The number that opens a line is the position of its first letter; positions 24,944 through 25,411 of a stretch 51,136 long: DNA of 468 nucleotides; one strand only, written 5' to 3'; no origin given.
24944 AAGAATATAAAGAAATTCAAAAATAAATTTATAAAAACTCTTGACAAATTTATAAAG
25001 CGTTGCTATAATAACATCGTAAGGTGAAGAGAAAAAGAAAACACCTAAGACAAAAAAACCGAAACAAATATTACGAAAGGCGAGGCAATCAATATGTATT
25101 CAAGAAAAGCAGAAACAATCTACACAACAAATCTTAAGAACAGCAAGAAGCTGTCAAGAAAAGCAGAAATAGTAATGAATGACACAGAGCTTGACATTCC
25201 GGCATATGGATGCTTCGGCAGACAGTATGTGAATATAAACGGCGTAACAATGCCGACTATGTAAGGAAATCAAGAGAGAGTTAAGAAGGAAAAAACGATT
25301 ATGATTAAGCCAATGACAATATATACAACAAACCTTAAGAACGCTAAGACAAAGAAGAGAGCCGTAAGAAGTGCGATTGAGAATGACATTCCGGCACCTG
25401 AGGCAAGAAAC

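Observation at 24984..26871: Nine-gene array of 42-56-aa peptides with Lys/Asn-rich leaders and an invariant YVN-x-G-G core (RiPP-precursor-like), with no maturase nearby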

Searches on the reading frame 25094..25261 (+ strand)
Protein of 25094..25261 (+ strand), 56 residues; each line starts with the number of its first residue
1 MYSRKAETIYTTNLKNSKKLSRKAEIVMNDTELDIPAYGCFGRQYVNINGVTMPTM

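Call 3: search_protein_families(library=ncbifam, proteins=[window:25094-25261:+], max_evalue=10)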
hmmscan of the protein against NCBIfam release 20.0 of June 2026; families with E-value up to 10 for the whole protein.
seq(56 aa): 0 families

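Call 4: search_protein_families(library=pfam, proteins=[window:25094-25261:+], max_evalue=10)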
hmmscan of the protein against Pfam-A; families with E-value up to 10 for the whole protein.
seq(56 aa): 0 families

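Call 28: find_related_loci(query=A3, collection=genome_contigs, flank=10000)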
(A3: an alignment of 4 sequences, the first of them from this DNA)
Query A3 (56 aa) in genome_contigs; peptide patterns used: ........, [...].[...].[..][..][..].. (x = any residue, [..] = any of these).
87 stretches matched a pattern; 6 encode a relative of the query (tblastn E <= 1e-3); 6 distinct loci.
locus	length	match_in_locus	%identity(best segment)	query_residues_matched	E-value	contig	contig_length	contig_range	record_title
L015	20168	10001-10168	98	1-56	5e-35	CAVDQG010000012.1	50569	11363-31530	Bacteroides uniformis isolate H07615-L1_cleanbin_000011 genome assembly, contig: Spades_H07615-L1_contig_325, whole geno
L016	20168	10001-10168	89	1-56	1e-32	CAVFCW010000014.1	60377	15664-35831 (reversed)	uncultured Prevotella sp. isolate H07607-L1_cleanbin_000001 genome assembly, contig: Spades_H07607-L1_contig_87, whole g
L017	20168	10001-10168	93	1-56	9e-26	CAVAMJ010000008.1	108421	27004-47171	Bacteroidaceae bacterium isolate G02646-L1_cleanbin_000005 genome assembly, contig: Spades_G02646-L1_contig_65, whole ge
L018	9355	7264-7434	65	1-56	9e-22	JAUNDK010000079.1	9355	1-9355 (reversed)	MAG: Clostridia bacterium isolate S22M_St_8 NODE_3841_length_9355_cov_7.345591, whole genome shotgun sequence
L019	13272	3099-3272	34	4-56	2e-5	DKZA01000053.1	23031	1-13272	MAG TPA_asm: Lachnospiraceae bacterium UBA7086 UBA7086_contig_1900, whole genome shotgun sequence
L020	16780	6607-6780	39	4-56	1e-4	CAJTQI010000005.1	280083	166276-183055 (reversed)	MAG TPA_asm: uncultured Lachnospiraceae bacterium isolate MGBC111861 genome assembly, contig: MGBC111861.5, whole genome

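Call 31: search_protein_families(library=pfam, proteins=[L019:2179-2940:-, L020:5023-5919:-, L019:3384-4769:-, L020:7062-7439:+, L019:1416-2132:+], max_evalue=0.001)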
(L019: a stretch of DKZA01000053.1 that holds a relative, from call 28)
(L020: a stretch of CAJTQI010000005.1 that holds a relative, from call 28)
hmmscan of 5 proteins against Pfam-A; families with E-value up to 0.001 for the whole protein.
L019:2179-2940:- (253 aa): 2 families
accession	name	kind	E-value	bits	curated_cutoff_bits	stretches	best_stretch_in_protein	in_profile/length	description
PF12833.13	HTH_18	-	8.6e-21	74.5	33.6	1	165-243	1-79/80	Helix-turn-helix domain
PF00165.29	HTH_AraC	-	2.9e-20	72.3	26.6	2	213-243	13-42/42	Bacterial regulatory helix-turn-helix proteins, AraC family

L020:5023-5919:- (298 aa): 2 families
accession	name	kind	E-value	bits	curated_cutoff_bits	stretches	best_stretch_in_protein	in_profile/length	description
PF12833.13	HTH_18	-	1.3e-21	77.1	33.6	1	201-279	1-79/80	Helix-turn-helix domain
PF00165.29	HTH_AraC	-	7.2e-17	61.5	26.6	2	249-278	13-41/42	Bacterial regulatory helix-turn-helix proteins, AraC family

L019:3384-4769:- (461 aa): 2 families
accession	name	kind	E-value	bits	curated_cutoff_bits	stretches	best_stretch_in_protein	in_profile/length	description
PF01554.23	MatE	-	2.2e-41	141.7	24.9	2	33-194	1-161/161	MatE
PF01943.22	Polysacc_synt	-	3.1e-05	24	28.2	0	28-58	208-238/274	Polysaccharide biosynthesis protein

L020:7062-7439:+ (125 aa): 3 families
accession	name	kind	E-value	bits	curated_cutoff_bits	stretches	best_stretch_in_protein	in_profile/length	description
PF00392.27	GntR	-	6.2e-18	64.6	27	1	14-76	2-64/64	Bacterial regulatory proteins, gntR family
PF13545.12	HTH_Crp_2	-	0.00037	20.8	27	0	37-72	23-57/70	Crp-like helix-turn-helix domain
PF13412.12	HTH_24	-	0.0005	20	21.9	0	38-67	19-48/48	Winged helix-turn-helix DNA-binding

L019:1416-2132:+ (238 aa): 7 families
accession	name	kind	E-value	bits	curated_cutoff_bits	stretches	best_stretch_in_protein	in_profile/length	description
PF13304.12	AAA_21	-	1.7e-18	68.2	27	2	142-192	253-303/304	AAA domain, putative AbiEii toxin, Type IV TA system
PF13175.12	AAA_15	-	2.3e-16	60.8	32.1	2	25-60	8-45/374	AAA ATPase domain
PF02463.25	SMC_N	-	7.5e-12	45.6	40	2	32-59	18-45/220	RecF/RecN/SMC N terminal domain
PF13476.12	AAA_23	-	9.1e-12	46.5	27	1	22-98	4-85/201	AAA domain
PF00005.33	ABC_tran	-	2.8e-06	28.4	25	1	40-156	13-135/137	ABC transporter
PF13555.12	AAA_29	-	3.6e-06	27.1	27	1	27-59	11-43/61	P-loop containing region of AAA domain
PF11398.14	DUF2813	-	1.5e-05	25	21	1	22-83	3-63/372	Protein of unknown function (DUF2813)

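Call 32: find_homologous_proteins(query=A4, max_evalue=0.1)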
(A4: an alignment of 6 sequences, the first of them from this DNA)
Query A4 (6 sequences) (56 aa, profile of the alignment): 58 proteins with E <= 0.1 among 314 candidates.
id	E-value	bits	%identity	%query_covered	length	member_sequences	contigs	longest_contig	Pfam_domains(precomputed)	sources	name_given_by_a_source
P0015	2.7e-30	123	100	100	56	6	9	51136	-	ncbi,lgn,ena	-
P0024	3.0e-26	110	65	100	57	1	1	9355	-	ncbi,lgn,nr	ncbi:MAG: hypothetical protein Q4C42_11030 [Clostridia bacterium]|nr:hypothetical protein [Clostridi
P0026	2.3e-25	107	74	96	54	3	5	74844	-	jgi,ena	jgi:hypothetical protein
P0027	2.7e-24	103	70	96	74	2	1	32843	-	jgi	jgi:hypothetical protein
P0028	1.8e-22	98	34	95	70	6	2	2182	-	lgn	-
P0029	7.3e-22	96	39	95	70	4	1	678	-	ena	-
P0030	2.0e-20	91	36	95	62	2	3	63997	-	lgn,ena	-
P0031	3.2e-19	87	34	95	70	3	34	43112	-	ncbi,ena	-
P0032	8.8e-19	86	31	95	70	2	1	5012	-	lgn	-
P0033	1.6e-18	85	34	95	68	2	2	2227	-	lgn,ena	-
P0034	2.1e-18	85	31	95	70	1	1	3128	-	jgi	-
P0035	2.9e-18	84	29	95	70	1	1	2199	-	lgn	-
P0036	4.3e-18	84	31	95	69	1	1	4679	-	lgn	-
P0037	5.1e-18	83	31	95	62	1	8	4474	-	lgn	-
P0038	5.2e-18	83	33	100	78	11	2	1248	-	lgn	-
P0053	6.7e-17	80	35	95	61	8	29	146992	-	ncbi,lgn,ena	ncbi:MAG: hypothetical protein K1W10_03060 [Lachnospiraceae bacterium]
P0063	2.3e-15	75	35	95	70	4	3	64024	-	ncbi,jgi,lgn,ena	-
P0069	2.7e-13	68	27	100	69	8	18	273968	-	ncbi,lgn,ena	-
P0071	9.7e-12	63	32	96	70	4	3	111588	-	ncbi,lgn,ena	-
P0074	2.0e-9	56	37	93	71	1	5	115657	-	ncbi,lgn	-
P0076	3.8e-9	55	43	91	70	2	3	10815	-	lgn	-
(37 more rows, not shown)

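Call 34: find_encoding_contigs(protein=P0053, flank=8000, max_places=3)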
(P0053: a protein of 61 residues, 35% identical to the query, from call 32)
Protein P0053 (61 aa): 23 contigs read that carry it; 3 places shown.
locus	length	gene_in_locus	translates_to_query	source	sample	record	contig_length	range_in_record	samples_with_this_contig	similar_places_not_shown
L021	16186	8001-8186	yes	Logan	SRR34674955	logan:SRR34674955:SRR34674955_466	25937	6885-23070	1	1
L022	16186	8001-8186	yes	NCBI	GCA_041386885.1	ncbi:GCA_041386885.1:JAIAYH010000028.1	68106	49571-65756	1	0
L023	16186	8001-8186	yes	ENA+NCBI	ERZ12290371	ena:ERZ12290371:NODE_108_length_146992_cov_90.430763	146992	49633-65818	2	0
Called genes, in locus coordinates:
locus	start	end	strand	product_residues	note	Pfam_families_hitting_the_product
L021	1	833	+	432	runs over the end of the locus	PF01594:AI-2E_transport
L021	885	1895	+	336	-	PF00389:2-Hacid_dh, PF02826:2-Hacid_dh_C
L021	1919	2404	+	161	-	PF04892:VanZ-LLP1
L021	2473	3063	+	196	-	PF03729:DUF308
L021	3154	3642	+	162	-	-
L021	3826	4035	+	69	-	-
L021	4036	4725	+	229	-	PF00702:Hydrolase, PF12710:HAD, PF13419:HAD_2, PF13242:Hydrolase_like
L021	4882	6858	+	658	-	PF02743:dCache_1, PF22673:MCP-like_PDC_1 (weak), PF06009: (faint), PF10498:IFT57 (faint), PF07889:DUF1664 (faint), PF00015:MCPsignal, PF24161:CCDC39 (weak)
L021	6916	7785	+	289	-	PF02517:Rce1-like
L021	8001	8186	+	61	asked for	-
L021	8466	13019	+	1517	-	PF00310:GATase_2, PF04898:Glu_syn_central, PF01645:Glu_synthase, PF01493:GXGXG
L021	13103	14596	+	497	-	PF14691:Fer4_20, PF07992:Pyr_redox_2 (weak), PF00070:Pyr_redox (weak), PF01266:DAO (weak), PF07992:Pyr_redox_2, PF01593:Amino_oxidase (weak), PF13450:NAD_binding_8, PF07992:Pyr_redox_2 (weak), +4 more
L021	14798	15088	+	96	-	PF01909:NTP_transf_2, PF18765:Polbeta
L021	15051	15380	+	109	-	PF08780:NTase_sub_bind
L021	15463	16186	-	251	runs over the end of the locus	PF00165:HTH_AraC, PF12833:HTH_18, PF00165:HTH_AraC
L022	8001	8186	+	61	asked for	-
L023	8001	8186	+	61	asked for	-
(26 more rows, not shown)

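Call 35: find_encoding_contigs(protein=P0069, flank=8000, max_places=3)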
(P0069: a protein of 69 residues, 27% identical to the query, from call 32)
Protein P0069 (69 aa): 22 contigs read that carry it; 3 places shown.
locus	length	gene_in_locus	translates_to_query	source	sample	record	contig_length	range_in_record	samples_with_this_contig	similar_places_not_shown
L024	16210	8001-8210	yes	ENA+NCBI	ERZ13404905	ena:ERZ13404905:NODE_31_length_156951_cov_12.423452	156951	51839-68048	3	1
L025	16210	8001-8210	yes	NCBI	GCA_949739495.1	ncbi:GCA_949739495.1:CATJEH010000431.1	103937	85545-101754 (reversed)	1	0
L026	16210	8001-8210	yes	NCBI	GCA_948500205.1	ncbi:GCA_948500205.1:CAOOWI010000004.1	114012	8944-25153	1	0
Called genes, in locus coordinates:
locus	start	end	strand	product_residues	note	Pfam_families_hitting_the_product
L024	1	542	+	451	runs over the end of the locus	PF02786:CPSase_L_D2 (faint), PF01071:GARS_A (faint), PF02655:ATP-grasp_3 (faint), PF13535:ATP-grasp_4, PF18603:LAL_C2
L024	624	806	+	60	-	PF20037:DUF6440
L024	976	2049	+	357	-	PF07922:Glyco_transf_52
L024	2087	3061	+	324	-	PF00535:Glycos_transf_2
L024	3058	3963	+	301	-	PF04794:YdjC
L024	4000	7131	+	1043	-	PF22907:Ams1-like_1st (weak), PF01074:Glyco_hydro_38N, PF09261:Alpha-mann_mid, PF07748:Glyco_hydro_38C, PF17677:Glyco_hydro38C2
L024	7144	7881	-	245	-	PF12833:HTH_18, PF00165:HTH_AraC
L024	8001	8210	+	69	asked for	-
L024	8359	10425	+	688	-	PF00145:DNA_methylase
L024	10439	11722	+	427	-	-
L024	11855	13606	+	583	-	PF00664:ABC_membrane, PF02463:SMC_N (weak), PF00005:ABC_tran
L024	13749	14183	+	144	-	PF04138:GtrA_DPMS_TM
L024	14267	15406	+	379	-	PF01757:Acyl_transf_3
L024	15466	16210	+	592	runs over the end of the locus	-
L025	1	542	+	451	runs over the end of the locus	PF02786:CPSase_L_D2 (faint), PF01071:GARS_A (faint), PF02655:ATP-grasp_3 (faint), PF13535:ATP-grasp_4, PF18603:LAL_C2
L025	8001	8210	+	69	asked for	-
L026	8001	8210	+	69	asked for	-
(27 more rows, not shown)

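Call 36: find_encoding_contigs(protein=P0074, flank=8000, max_places=3)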
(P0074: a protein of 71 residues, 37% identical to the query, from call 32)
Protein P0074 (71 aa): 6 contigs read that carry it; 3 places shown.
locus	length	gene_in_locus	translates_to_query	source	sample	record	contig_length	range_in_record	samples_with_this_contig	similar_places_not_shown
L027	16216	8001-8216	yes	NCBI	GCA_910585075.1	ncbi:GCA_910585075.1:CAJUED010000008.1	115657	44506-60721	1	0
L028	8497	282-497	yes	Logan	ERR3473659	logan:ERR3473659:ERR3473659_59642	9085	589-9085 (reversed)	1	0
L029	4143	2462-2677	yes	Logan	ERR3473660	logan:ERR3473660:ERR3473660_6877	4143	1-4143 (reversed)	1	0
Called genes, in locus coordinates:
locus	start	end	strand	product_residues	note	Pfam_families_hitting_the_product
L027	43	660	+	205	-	PF14270:DUF4358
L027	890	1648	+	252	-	PF03372:Exo_endo_phos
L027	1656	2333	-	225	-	PF00543:P-II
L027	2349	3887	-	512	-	PF07556:DUF1538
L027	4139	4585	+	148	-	PF11188:DUF2975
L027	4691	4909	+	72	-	PF13443:HTH_26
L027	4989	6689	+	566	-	PF13687:DUF4153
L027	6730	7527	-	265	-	PF00165:HTH_AraC (weak), PF12833:HTH_18, PF00165:HTH_AraC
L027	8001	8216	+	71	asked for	-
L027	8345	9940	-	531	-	PF02463:SMC_N (weak), PF00005:ABC_tran, PF13304:AAA_21 (weak), PF00005:ABC_tran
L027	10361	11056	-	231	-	PF00596:Aldolase_II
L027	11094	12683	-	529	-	PF00370:FGGY_N, PF02782:FGGY_C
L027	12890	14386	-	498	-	PF02610:AraA_N, PF24856:AraA_central, PF11762:Arabinose_Iso_C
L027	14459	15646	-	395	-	PF00392:GntR, PF08279:HTH_11 (faint), PF14502:HTH_41 (weak), PF00532:Peripla_BP_1, PF13407:Peripla_BP_4, PF13377:Peripla_BP_3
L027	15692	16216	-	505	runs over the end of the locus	PF01145:Band_7, PF15975:Flot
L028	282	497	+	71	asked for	-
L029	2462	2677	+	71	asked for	-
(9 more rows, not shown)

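Call 46: predict_structure(alignment_id=A5)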
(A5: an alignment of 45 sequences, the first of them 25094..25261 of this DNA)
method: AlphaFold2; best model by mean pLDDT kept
length: 56 residues; sequences in the alignment: 45
mean_pLDDT: 58.8   pTM: 0.23
mean pLDDT of the five models: 58.8, 58.8, 58.0, 54.9, 50.4
residues with pLDDT >= 90: 0; 70-90: 12; 50-70: 34; < 50: 10
segments of 3 or more residues with pLDDT < 50: 23-30
pLDDT, mean of each block of 10 residues (from residue 1): 56 53 48 52 74 77
secondary structure, 60 per line:
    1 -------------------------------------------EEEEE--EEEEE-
elements in order: E44-48 E51-55

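Call 47: search_solved_structures(query=A5, max_evalue=10)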
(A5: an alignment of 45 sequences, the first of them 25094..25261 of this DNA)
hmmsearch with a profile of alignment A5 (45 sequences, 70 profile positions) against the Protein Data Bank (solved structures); distinct sequences matched with E-value up to 10: 2.
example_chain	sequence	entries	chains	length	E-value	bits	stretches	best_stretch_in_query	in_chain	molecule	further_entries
8q5h_5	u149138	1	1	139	0.23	15.6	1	9-32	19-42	Kinetochore protein Spc25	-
8ppr_G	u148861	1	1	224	0.58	14.4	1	9-32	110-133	Kinetochore protein Spc25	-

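Call 49: search_protein_families(library=phrogs, proteins=[window:25094-25261:+], max_evalue=1)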
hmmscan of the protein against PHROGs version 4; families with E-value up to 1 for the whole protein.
seq(56 aa): 0 families

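Call 50: search_protein_families(library=padloc, proteins=[window:25094-25261:+], max_evalue=1)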
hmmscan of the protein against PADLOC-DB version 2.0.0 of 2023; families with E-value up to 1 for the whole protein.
seq(56 aa): 0 families

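Call 55: find_encoding_contigs(protein=P0076, flank=6000, max_places=3)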
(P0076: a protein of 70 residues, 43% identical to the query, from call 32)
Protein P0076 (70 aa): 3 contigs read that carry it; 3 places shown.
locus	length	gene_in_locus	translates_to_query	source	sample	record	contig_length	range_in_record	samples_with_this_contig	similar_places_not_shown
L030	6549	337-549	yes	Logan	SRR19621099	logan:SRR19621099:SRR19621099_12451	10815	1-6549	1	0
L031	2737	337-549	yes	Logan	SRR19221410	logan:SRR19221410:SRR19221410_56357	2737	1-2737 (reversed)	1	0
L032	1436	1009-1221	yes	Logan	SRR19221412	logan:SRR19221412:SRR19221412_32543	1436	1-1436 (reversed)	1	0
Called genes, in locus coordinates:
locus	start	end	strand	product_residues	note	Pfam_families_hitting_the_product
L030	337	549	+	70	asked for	-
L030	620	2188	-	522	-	PF02463:SMC_N (weak), PF00005:ABC_tran, PF13304:AAA_21 (faint), PF00005:ABC_tran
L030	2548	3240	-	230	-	PF00596:Aldolase_II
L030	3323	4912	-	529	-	PF00370:FGGY_N, PF02782:FGGY_C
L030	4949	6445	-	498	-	PF02610:AraA_N, PF24856:AraA_central, PF11762:Arabinose_Iso_C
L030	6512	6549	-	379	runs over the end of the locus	PF00392:GntR, PF08279:HTH_11 (faint), PF14502:HTH_41 (weak), PF00532:Peripla_BP_1, PF13407:Peripla_BP_4, PF13377:Peripla_BP_3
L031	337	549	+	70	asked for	-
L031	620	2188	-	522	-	PF02463:SMC_N (weak), PF00005:ABC_tran, PF13304:AAA_21 (faint), PF00005:ABC_tran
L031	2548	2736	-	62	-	?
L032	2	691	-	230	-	?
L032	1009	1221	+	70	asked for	-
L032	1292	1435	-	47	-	?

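Call 56: find_encoding_contigs(protein=P0071, flank=6000, max_places=2)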
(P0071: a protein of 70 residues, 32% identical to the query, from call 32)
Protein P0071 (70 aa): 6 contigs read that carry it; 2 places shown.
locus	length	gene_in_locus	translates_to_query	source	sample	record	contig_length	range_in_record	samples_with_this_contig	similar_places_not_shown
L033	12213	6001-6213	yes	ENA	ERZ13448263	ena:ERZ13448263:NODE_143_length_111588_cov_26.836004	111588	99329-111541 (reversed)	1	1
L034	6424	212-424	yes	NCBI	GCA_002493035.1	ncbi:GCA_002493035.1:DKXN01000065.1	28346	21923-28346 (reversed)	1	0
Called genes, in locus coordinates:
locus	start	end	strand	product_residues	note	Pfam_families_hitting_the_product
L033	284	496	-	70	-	PF12728:HTH_17 (weak)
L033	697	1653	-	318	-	-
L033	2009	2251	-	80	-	-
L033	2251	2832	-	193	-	PF01719:Rep_OBD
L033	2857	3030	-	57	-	PF21983:NikA-like (weak), PF19807:DUF6290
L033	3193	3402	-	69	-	PF13443:HTH_26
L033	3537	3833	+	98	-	-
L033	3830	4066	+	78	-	-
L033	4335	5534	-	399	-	PF13102:Phage_int_SAM_5, PF00589:Phage_integrase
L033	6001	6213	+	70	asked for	-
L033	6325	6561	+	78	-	-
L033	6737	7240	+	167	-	PF03449:GreA_GreB_N, PF01272:GreA_GreB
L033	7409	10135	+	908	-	PF00690:Cation_ATPase_N, PF00122:E1-E2_ATPase, PF00702:Hydrolase, PF13246:Cation_ATPase, PF00689:Cation_ATPase_C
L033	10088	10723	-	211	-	PF02659:Mntp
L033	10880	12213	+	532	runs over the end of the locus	PF00753:Lactamase_B, PF12706:Lactamase_B_2 (weak), PF16661:Lactamase_B_6 (weak), PF10996:Beta-Casp, PF07521:RMMBL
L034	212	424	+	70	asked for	-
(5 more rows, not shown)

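Call 57: find_encoding_contigs(protein=P0063, flank=6000, max_places=2)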
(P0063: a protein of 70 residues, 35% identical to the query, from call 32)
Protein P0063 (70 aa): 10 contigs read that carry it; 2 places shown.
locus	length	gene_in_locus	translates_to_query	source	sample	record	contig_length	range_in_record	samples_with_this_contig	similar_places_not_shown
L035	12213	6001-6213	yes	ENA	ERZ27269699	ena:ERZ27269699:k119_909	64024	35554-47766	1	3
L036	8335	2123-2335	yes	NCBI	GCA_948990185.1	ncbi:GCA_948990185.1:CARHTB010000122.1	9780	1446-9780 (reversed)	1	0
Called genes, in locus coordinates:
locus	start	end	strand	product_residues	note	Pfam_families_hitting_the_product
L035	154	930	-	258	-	PF19498:DUF6033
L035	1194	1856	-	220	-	PF03588:Leu_Phe_trans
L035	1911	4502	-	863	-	PF02861:Clp_N, PF00004:AAA, PF17871:AAA_lid_9, PF00004:AAA, PF07724:AAA_2, PF07728:AAA_5, PF13401:AAA_22 (weak), PF10431:ClpB_D2-small, +5 more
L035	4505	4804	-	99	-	PF02617:ClpS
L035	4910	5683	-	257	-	PF13427:AadA_C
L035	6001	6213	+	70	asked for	-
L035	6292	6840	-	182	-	PF02525:Flavodoxin_2, PF03358:FMN_red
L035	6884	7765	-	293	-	PF00126:HTH_1, PF03466:LysR_substrate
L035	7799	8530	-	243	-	PF01209:Ubie_methyltran, PF08003:Methyltransf_9, PF13489:Methyltransf_23, PF05175:MTS, PF02353:CMAS, PF06325:PrmA, PF08241:Methyltransf_11, PF08242:Methyltransf_12, +4 more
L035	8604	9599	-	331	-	PF00145:DNA_methylase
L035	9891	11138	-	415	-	PF05977:MFS_3, PF07690:MFS_1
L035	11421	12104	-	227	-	PF21303:TetR_C_39 (faint), PF00440:TetR_N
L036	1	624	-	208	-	?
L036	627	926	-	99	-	PF02617:ClpS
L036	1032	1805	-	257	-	PF13427:AadA_C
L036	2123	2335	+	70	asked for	-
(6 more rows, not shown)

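Call 73: find_related_loci(query=A5, collection=metagenome_contigs, flank=7000)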
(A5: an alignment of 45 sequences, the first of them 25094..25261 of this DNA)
Query A5 (56 aa) in metagenome_contigs; peptide patterns used: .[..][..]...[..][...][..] (x = any residue, [..] = any of these).
97 stretches matched a pattern, but none encodes a relative of the query by tblastn (E <= 1e-3).

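Call 75: find_related_loci(query=A8, collection=metagenome_contigs, flank=7000)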
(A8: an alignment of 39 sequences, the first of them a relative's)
Query A8 (70 aa) in metagenome_contigs; peptide patterns used: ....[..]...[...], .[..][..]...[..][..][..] (x = any residue, [..] = any of these).
74 stretches matched a pattern; 10 encode a relative of the query (tblastn E <= 1e-3); 10 distinct loci.
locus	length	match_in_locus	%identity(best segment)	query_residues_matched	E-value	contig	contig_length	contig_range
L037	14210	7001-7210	73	1-70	7e-30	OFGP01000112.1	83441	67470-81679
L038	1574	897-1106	66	1-70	3e-26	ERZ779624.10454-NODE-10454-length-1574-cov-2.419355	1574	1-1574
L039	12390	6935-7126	63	7-70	1e-22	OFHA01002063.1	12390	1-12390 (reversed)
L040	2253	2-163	72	17-70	4e-22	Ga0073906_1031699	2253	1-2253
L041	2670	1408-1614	60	1-70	5e-22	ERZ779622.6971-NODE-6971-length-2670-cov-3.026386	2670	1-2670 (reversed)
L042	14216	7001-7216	54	1-70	7e-17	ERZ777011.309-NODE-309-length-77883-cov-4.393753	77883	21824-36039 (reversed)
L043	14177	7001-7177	39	9-67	1e-10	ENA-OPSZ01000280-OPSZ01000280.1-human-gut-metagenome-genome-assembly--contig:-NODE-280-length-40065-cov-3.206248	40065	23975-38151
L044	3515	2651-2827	39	9-67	1e-10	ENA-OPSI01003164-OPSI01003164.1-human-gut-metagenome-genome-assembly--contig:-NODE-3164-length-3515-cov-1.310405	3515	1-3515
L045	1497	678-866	37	5-67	2e-6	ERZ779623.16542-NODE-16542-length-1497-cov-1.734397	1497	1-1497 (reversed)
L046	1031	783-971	35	5-67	6e-6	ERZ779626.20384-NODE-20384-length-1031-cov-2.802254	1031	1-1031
